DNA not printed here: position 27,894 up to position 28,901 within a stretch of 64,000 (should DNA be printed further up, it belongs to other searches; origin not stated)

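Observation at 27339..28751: Split IPCT/DIPPS-like pair hints at a CDP-inositol (head-group-activated) route rather than the CDP-diacylglycerol route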

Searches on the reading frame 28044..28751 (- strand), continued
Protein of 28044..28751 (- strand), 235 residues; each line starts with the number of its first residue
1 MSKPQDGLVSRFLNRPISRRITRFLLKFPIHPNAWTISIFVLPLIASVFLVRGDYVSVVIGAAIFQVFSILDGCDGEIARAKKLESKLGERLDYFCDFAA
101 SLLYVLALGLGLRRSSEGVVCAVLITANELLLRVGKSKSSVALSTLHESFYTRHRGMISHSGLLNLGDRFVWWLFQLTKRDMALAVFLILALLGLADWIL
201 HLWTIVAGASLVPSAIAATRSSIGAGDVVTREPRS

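Call 49: search_solved_structures(query=A2, max_evalue=1, show_alignments=5)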
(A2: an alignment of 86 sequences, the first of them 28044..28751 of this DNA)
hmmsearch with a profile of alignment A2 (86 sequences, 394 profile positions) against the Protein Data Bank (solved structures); distinct sequences matched with E-value up to 1: 14.
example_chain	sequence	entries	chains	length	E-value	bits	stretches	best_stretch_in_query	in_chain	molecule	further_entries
4o6m_A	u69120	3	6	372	2.3e-46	162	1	132-297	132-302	AF2299, a CDP-alcohol phosphotransferase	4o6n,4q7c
4mnd_A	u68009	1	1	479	8.8e-35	123.9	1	131-385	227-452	CTP L-myo-inositol-1-phosphate cytidylyltransferase/CDP-L-myo-inositol myo-inositolphospho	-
6wm5_A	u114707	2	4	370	1e-08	38.1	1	139-276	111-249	AfCTD-Phosphatidylinositol-phosphate synthase (PIPS) fusion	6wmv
6h53_A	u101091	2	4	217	6.8e-07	32.1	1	177-294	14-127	CDP-diacylglycerol--inositol 3-phosphatidyltransferase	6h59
6h5a_A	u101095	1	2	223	7.3e-07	32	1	177-294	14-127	CDP-diacylglycerol--inositol 3-phosphatidyltransferase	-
5d91_A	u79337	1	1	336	1.3e-06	31.2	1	138-306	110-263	AF2299 protein,Phosphatidylinositol synthase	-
5d92_D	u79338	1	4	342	9.5e-06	28.3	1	180-306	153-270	AF2299 protein,Phosphatidylinositol synthase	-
8gyw_B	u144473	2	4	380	1.4e-05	27.7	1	191-301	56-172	Choline/ethanolaminephosphotransferase 1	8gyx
9uet_A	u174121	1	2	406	5.8e-05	25.7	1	191-303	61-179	Cholinephosphotransferase 1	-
8ero_A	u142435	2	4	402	0.0003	23.4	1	191-297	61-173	Cholinephosphotransferase 1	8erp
7pow_A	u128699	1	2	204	0.021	17.3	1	211-297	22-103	CDP-diacylglycerol--serine O-phosphatidyltransferase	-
8ul9_A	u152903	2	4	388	0.022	17.2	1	215-268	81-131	Cholinephosphotransferase 1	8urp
8urt_A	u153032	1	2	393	0.023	17.2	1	215-268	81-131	Cholinephosphotransferase 1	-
7b1k_A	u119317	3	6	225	0.025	17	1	211-297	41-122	CDP-diacylglycerol--serine O-phosphatidyltransferase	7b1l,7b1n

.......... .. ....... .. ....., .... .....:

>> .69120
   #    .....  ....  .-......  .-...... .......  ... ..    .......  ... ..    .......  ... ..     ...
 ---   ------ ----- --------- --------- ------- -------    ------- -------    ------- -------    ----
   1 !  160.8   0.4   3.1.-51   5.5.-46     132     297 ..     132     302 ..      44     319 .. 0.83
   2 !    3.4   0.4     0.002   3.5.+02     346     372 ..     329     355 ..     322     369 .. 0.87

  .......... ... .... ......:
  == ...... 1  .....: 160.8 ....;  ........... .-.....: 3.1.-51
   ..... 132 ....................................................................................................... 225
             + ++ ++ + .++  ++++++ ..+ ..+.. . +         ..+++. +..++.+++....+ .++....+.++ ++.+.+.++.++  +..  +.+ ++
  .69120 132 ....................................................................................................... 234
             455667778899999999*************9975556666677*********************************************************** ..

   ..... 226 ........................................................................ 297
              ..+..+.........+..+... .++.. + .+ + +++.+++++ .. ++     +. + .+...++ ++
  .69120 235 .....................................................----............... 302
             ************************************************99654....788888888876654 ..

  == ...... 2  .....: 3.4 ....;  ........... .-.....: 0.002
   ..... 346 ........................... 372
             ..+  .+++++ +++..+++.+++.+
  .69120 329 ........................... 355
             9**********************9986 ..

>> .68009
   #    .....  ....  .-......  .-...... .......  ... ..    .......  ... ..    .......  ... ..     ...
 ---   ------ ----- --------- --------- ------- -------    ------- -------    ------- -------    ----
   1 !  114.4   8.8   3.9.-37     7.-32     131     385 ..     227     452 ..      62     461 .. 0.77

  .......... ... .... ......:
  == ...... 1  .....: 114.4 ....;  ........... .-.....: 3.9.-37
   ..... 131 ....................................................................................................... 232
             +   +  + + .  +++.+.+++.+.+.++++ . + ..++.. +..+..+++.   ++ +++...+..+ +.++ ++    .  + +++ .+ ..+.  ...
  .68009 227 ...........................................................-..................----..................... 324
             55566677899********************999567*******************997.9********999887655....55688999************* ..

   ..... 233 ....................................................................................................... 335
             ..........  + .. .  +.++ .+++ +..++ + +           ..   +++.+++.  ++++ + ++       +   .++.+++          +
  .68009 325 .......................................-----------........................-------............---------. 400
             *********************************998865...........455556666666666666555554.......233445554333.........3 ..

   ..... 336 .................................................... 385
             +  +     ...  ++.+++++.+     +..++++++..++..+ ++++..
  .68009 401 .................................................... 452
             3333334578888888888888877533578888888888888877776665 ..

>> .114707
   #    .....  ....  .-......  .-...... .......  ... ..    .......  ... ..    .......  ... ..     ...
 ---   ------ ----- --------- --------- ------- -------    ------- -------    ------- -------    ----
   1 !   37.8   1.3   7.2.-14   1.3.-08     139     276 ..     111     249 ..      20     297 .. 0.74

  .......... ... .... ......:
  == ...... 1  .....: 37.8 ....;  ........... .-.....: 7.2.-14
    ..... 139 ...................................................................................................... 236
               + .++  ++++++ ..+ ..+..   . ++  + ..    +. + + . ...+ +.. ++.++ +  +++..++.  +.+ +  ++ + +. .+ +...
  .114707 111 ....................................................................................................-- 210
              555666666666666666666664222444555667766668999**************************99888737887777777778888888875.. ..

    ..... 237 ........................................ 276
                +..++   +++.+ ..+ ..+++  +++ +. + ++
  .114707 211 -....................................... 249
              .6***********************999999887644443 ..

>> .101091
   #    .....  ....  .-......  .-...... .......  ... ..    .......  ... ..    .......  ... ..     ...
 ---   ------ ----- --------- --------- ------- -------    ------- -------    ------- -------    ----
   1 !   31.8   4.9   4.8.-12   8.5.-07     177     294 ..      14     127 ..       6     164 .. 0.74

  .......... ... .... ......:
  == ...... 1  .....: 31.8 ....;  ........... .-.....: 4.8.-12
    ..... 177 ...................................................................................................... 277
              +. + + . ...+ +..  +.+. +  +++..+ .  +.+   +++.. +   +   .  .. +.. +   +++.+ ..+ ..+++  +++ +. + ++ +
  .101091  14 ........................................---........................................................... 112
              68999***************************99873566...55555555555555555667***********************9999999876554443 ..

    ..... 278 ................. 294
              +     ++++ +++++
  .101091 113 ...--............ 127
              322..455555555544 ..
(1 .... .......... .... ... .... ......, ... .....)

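Call 63: find_homologous_proteins(query=L060:9515-10696:+, max_evalue=1e-10)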
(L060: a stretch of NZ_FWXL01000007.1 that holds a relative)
Query L060:9515-10696:+ (394 aa): 232 proteins with E <= 1e-10 among 8000 candidates; the best 120 are listed.
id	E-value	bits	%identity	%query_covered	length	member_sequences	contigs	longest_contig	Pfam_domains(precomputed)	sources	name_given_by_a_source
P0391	9.3e-232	787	95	100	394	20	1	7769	PF01066.27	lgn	-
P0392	3.6e-194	663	89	92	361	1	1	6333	PF01066.27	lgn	-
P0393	5.8e-173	594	75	100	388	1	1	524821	PF01066.27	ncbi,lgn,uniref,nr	ncbi:CDP-L-myo-inositol myo-inositolphosphotransferase [Novosphingobium hassiacum]|uniref:CDP-L-myo-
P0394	2.1e-172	592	79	96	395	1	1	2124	PF01066.27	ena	-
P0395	3.4e-170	585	76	97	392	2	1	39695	PF01066.27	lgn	-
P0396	5.1e-169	581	76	97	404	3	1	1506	PF01066.27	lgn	-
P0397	1.7e-166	572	74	97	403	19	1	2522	PF01066.27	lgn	-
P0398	6.1e-166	571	73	98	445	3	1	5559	PF01066.27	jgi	-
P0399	1.1e-165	570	74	94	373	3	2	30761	PF01066.27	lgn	-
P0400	5.8e-163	561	74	96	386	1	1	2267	PF01066.27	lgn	-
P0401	5.5e-162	558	73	97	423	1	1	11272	PF01066.27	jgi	-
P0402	7.0e-162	557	76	91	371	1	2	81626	PF01066.27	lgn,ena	-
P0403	1.3e-161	556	72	96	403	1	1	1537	PF01066.27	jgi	jgi:hypothetical protein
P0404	4.1e-160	551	73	94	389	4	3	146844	PF01066.27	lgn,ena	-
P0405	1.1e-159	550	77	89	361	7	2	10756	PF01066.27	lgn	-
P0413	4.9e-142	492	79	79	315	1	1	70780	PF01066.27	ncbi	-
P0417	1.8e-117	411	59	95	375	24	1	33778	PF01066.27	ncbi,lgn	-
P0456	1.4e-71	260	46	95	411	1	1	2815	PF01066.27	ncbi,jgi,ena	-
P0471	6.1e-68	248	46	82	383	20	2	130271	PF01066.27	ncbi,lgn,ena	-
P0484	2.5e-66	243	47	84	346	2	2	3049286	PF01066.27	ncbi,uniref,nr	ncbi:hypothetical protein GRI97_09360 [Altererythrobacter xixiisoli]|uniref:CDP-alcohol phosphatidyl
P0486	8.8e-66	241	46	96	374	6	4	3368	PF01066.27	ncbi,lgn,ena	-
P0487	9.9e-66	241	45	82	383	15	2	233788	PF01066.27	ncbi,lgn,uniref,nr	ncbi:CDP-alcohol phosphatidyltransferase family protein [Sphingomonas olei]|uniref:CDP-alcohol phosp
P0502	2.2e-63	233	46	93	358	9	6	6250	PF01066.27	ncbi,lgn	-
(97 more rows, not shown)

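Call 64: list_cluster_members(proteins=[P0413, P0417, P0471, P0486, P0502, P0456])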
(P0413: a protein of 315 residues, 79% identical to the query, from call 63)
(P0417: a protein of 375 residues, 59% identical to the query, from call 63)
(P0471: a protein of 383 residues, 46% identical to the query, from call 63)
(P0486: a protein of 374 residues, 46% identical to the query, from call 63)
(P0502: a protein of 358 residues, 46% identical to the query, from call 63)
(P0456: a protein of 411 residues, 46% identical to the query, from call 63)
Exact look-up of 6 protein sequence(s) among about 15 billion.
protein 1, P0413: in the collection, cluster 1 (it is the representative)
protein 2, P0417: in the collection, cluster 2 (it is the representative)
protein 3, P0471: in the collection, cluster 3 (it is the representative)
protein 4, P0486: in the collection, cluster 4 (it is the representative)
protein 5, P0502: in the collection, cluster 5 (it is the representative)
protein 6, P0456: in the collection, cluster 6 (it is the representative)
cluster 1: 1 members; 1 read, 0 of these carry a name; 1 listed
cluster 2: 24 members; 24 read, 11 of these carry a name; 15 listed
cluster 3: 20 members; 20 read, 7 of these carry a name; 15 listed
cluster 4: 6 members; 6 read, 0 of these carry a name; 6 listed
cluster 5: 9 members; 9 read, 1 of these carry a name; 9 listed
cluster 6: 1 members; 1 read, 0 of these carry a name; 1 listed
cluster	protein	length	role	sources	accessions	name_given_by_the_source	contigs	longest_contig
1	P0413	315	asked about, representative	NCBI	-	-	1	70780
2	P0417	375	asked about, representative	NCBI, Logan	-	-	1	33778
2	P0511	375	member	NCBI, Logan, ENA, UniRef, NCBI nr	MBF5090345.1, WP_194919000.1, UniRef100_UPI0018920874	CDP-alcohol phosphatidyltransferase family protein [Novosphingobium sp. NBM11] | CDP-alcohol phosphatidyltransferase family protein n=1 Tax=unclassified Novosphingobium ... | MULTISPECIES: CDP-alcohol phosphatidyltransferase family protein [unclassified ...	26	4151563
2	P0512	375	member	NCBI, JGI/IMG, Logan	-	phosphatidylglycerophosphate synthase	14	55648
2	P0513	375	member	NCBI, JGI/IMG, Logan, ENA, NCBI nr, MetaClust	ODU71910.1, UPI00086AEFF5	MAG: hypothetical protein ABT11_01800 [Novosphingobium sp. SCN 66-18] | status=active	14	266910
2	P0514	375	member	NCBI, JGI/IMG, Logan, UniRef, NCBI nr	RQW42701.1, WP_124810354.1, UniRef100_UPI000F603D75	CDP-alcohol phosphatidyltransferase family protein [Novosphingobium sp. LASN5T] | CDP-alcohol phosphatidyltransferase family protein n=1 Tax=unclassified Novosphingobium ...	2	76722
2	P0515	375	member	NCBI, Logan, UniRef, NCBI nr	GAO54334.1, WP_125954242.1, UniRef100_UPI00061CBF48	CDP-alcohol phosphatidyltransferase family protein [Novosphingobium sp. MD-1] | CDP-alcohol phosphatidyltransferase family protein n=1 Tax=Novosphingobium sp. MD-1 ...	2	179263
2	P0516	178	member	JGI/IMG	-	CDP-L-myo-inositol myo-inositolphosphotransferase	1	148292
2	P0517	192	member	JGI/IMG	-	CDP-L-myo-inositol myo-inositolphosphotransferase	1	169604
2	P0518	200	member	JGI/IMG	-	CDP-L-myo-inositol myo-inositolphosphotransferase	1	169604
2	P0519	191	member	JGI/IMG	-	CDP-L-myo-inositol myo-inositolphosphotransferase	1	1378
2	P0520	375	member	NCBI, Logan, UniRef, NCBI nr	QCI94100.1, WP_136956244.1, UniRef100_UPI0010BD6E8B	CDP-alcohol phosphatidyltransferase family protein [Novosphingobium sp. EMRT-2] | CDP-alcohol phosphatidyltransferase family protein n=1 Tax=Novosphingobium sp. EMRT-2 ...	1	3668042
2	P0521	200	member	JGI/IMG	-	CDP-L-myo-inositol myo-inositolphosphotransferase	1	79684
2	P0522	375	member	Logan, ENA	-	-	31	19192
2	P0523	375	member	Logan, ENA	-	-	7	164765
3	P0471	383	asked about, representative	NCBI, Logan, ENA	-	-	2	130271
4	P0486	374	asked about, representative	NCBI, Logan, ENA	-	-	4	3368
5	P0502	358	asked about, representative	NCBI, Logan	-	-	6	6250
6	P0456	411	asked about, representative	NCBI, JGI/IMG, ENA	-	-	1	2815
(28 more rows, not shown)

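Call 65: find_encoding_contigs(protein=P0393, flank=8000, max_places=1)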
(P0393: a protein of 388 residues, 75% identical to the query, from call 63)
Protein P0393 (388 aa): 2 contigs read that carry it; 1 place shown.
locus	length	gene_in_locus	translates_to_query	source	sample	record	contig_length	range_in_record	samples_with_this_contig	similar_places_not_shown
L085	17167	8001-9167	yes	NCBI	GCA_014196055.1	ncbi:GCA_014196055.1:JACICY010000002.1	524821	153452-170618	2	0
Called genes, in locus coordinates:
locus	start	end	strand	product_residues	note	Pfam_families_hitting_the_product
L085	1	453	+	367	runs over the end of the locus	PF00724:Oxidored_FMN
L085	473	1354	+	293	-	PF03328:HpcH_HpaI, PF15617:C-C_Bond_Lyase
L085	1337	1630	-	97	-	-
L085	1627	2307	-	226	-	PF21948:LplA-B_cat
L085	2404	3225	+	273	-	PF10110:GPDPase_memb (weak)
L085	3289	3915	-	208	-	PF13847:Methyltransf_31 (faint), PF02254:TrkA_N (weak), PF08242:Methyltransf_12 (faint), PF13649:Methyltransf_25 (weak)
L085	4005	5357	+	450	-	PF07690:MFS_1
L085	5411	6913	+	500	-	PF01943:Polysacc_synt, PF13440:Polysacc_synt_3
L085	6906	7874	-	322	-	PF01066:CDP-OH_P_transf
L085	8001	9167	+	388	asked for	PF01066:CDP-OH_P_transf (faint)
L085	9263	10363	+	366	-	PF01658:Inos-1-P_synth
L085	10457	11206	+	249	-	PF00483:NTP_transferase, PF12804:NTP_transf_3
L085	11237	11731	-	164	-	PF09912:DUF2141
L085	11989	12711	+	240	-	PF00834:Ribul_P_3_epim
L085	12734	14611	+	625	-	PF07940:Hepar_II_III_C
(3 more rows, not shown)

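Call 66: find_encoding_contigs(protein=P0487, flank=8000, max_places=1)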
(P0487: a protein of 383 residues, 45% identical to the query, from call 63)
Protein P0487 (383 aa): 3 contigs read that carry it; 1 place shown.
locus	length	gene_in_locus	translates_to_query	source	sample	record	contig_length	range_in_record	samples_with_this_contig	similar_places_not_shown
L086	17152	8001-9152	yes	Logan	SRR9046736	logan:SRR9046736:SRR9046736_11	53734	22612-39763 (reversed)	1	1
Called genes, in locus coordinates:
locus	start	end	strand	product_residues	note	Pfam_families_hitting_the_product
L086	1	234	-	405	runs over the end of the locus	PF02563:Poly_export, PF22461:SLBB_2 (weak)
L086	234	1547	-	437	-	PF13439:Glyco_transf_4, PF13579:Glyco_trans_4_4 (faint), PF00534:Glycos_transf_1, PF13692:Glyco_trans_1_4, PF20706:GT4-conflict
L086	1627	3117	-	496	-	PF00005:ABC_tran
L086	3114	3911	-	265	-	PF01061:ABC2_membrane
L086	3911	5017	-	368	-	-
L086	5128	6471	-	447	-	PF20706:GT4-conflict, PF00534:Glycos_transf_1, PF13692:Glyco_trans_1_4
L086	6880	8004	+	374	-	PF13439:Glyco_transf_4, PF13579:Glyco_trans_4_4 (weak), PF20706:GT4-conflict, PF00534:Glycos_transf_1, PF13692:Glyco_trans_1_4, PF13524:Glyco_trans_1_2 (weak)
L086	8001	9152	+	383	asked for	PF01066:CDP-OH_P_transf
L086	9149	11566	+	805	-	-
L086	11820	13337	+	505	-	PF01590:GAF, PF00989:PAS, PF08448:PAS_4, PF08447:PAS_3, PF13426:PAS_9, PF07536:HWE_HK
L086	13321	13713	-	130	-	PF00072:Response_reg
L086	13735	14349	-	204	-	PF13489:Methyltransf_23, PF07021:MetW, PF13847:Methyltransf_31, PF08241:Methyltransf_11, PF08242:Methyltransf_12 (weak), PF13649:Methyltransf_25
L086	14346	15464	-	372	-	PF00561:Abhydrolase_1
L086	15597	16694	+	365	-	PF00155:Aminotran_1_2, PF00266:Aminotran_5 (weak), PF01041:DegT_DnrJ_EryC1 (weak)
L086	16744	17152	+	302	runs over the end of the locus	PF03807:F420_oxidored (weak), PF02153:PDH_N, PF20463:PDH_C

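Call 67: find_encoding_contigs(protein=P0484, flank=8000, max_places=1)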
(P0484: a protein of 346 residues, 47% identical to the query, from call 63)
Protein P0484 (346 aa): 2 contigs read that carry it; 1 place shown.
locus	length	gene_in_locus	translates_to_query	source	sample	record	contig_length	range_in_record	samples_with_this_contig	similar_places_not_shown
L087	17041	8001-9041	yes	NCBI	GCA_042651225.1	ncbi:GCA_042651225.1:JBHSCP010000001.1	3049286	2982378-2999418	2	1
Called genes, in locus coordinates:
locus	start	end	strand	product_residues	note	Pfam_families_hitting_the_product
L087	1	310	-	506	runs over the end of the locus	PF00005:ABC_tran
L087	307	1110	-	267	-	PF01061:ABC2_membrane, PF12698:ABC2_membrane_3 (weak)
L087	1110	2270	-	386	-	-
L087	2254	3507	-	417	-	PF20706:GT4-conflict, PF00534:Glycos_transf_1, PF13692:Glyco_trans_1_4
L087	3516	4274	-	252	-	PF00483:NTP_transferase, PF12804:NTP_transf_3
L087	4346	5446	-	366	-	PF01658:Inos-1-P_synth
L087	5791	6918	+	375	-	PF13579:Glyco_trans_4_4 (weak), PF13439:Glyco_transf_4 (weak), PF20706:GT4-conflict (weak), PF00534:Glycos_transf_1, PF13692:Glyco_trans_1_4, PF13524:Glyco_trans_1_2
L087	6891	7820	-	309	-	PF01066:CDP-OH_P_transf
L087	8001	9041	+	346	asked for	PF01066:CDP-OH_P_transf (weak)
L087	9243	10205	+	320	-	PF00296:Bac_luciferase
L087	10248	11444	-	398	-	PF00245:Alk_phosphatase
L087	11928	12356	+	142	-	PF00903:Glyoxalase, PF13669:Glyoxalase_4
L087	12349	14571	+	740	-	PF01642:MM_CoA_mutase, PF02310:B12-binding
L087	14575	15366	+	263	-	PF11927:HODM_asu-like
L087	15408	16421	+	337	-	PF04055:Radical_SAM, PF06968:BATS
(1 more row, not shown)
